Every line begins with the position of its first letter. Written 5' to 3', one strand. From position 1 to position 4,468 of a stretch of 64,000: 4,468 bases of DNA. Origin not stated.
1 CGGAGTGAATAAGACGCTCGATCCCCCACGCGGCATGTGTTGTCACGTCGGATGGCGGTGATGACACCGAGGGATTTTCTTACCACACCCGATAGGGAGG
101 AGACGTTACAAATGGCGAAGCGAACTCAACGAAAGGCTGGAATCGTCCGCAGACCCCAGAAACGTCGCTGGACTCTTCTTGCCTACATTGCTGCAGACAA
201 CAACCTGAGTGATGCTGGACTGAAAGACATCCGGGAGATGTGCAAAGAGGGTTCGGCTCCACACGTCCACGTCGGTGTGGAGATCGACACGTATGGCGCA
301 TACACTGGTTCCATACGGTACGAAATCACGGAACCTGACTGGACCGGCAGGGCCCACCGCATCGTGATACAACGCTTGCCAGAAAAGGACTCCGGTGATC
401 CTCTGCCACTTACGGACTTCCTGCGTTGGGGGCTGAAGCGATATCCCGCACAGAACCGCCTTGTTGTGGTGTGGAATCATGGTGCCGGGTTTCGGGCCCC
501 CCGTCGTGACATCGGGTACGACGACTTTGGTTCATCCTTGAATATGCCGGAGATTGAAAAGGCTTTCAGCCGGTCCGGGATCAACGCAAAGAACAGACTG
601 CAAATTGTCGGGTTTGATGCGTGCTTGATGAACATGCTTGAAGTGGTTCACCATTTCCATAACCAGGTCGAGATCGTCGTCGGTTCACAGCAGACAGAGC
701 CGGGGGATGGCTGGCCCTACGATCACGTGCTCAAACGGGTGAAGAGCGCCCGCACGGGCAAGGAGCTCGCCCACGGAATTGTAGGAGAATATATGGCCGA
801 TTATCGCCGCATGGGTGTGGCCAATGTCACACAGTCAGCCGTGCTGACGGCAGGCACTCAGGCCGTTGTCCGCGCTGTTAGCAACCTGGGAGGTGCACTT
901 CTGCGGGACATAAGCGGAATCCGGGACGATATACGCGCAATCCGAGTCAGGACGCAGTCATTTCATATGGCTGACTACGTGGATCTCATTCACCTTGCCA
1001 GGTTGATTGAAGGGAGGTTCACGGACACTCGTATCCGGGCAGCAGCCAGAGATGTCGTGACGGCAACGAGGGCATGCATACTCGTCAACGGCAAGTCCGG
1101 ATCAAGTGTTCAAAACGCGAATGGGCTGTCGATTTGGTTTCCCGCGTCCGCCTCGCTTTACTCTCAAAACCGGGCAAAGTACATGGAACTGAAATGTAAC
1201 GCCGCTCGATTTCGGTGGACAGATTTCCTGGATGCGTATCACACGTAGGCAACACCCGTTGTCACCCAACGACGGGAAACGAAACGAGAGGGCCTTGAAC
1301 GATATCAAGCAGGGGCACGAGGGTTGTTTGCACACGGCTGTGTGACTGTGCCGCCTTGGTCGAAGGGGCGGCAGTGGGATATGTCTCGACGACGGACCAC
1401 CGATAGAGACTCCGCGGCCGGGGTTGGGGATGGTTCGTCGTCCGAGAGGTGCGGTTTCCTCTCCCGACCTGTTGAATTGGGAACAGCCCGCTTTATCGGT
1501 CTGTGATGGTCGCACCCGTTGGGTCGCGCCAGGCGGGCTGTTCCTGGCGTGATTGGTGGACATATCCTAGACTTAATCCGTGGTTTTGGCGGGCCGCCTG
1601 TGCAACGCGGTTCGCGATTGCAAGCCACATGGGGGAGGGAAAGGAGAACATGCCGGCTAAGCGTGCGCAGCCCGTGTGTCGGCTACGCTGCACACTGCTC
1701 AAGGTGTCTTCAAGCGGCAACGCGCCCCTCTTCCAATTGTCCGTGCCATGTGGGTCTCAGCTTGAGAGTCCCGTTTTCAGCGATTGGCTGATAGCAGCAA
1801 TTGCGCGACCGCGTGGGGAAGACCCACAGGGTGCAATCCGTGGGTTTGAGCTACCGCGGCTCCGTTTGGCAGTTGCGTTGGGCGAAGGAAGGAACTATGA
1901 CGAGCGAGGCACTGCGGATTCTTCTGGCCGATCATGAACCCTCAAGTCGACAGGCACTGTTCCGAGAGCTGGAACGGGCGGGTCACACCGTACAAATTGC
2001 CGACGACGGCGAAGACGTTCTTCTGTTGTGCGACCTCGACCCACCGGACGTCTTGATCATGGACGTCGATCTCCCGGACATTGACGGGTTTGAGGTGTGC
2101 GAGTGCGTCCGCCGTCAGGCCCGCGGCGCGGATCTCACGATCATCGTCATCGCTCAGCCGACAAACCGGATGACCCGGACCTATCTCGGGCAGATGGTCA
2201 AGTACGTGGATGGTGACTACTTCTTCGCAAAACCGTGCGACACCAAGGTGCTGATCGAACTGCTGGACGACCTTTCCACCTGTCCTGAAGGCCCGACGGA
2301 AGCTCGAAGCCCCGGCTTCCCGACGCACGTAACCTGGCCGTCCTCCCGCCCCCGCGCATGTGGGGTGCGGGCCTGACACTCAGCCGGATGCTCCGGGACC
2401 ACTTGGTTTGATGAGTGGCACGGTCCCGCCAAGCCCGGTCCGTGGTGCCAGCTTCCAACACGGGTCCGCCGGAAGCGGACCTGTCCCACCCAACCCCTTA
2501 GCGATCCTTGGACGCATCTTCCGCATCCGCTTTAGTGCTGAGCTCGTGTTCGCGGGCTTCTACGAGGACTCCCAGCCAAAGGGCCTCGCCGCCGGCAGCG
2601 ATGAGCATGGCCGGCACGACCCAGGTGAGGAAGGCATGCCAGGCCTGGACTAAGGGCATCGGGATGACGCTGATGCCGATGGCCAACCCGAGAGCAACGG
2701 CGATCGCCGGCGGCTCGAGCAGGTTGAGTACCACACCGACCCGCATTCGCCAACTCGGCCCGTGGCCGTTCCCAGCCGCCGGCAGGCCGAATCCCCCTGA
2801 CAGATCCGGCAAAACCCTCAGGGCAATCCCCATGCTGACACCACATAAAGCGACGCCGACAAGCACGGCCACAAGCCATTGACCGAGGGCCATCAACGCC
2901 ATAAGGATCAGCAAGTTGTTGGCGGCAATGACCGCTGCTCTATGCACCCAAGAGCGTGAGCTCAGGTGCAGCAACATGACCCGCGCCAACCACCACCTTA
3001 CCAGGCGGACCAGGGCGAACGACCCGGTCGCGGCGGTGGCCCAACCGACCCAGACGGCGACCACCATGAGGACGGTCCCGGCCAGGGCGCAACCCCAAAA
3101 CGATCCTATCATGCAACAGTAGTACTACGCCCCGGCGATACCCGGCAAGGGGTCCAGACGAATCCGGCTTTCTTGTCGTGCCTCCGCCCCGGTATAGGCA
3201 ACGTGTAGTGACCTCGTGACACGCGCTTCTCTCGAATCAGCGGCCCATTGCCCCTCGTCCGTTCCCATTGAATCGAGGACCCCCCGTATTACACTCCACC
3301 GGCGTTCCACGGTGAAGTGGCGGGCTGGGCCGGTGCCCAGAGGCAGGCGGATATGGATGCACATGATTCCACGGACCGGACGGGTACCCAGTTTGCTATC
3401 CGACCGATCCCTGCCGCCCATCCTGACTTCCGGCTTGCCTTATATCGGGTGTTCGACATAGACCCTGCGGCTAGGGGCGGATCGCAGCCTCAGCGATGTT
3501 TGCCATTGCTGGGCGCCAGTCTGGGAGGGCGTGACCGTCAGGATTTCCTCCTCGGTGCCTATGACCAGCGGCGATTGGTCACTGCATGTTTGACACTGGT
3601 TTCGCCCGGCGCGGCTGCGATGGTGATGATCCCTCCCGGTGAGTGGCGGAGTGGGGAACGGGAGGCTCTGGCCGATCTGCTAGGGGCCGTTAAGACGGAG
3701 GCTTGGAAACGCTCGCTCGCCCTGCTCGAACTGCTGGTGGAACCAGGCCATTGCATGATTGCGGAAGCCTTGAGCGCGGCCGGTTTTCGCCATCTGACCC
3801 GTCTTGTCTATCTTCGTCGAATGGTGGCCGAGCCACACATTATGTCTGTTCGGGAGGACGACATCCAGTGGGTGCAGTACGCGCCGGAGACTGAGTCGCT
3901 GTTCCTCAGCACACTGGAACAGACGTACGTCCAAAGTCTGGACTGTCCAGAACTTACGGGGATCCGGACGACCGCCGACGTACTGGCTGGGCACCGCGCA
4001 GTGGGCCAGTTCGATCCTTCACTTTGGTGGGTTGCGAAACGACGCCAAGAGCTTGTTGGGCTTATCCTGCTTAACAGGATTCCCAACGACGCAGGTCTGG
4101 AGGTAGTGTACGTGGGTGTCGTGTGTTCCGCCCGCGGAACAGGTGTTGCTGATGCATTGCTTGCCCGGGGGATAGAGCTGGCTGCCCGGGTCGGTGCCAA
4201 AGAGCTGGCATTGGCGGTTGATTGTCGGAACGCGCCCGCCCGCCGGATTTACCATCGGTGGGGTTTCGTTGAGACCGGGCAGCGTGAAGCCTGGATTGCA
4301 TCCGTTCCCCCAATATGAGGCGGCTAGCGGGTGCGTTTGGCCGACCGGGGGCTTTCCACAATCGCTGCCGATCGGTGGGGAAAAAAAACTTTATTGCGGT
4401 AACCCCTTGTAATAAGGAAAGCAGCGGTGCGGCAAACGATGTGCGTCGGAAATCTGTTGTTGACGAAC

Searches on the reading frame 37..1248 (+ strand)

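Call 55: search_protein_families(library=pfam, proteins=[window:37-1248:+], max_evalue=0.00001)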
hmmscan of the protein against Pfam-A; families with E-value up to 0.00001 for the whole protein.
window:37-1248:+ (403 aa): 1 family
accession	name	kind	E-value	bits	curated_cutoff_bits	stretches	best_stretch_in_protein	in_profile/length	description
PF03415.19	Peptidase_C11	-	8.2e-43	147.7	25.8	1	50-399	2-357/359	Clostripain family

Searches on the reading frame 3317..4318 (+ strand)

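Call 55: search_protein_families(library=pfam, proteins=[window:3317-4318:+], max_evalue=0.00001)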
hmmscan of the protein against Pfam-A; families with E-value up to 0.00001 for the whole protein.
window:3317-4318:+ (333 aa): 3 families
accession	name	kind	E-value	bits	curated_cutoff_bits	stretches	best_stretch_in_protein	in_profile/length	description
PF00583.31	Acetyltransf_1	-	1.4e-11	45.1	20.7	1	231-317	26-116/116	Acetyltransferase (GNAT) family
PF13508.13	Acetyltransf_7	-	7.5e-08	33.1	27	1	235-319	3-84/84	Acetyltransferase (GNAT) domain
PF13673.13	Acetyltransf_10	-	1.2e-06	28.9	23.6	1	235-323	31-113/128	Acetyltransferase (GNAT) domain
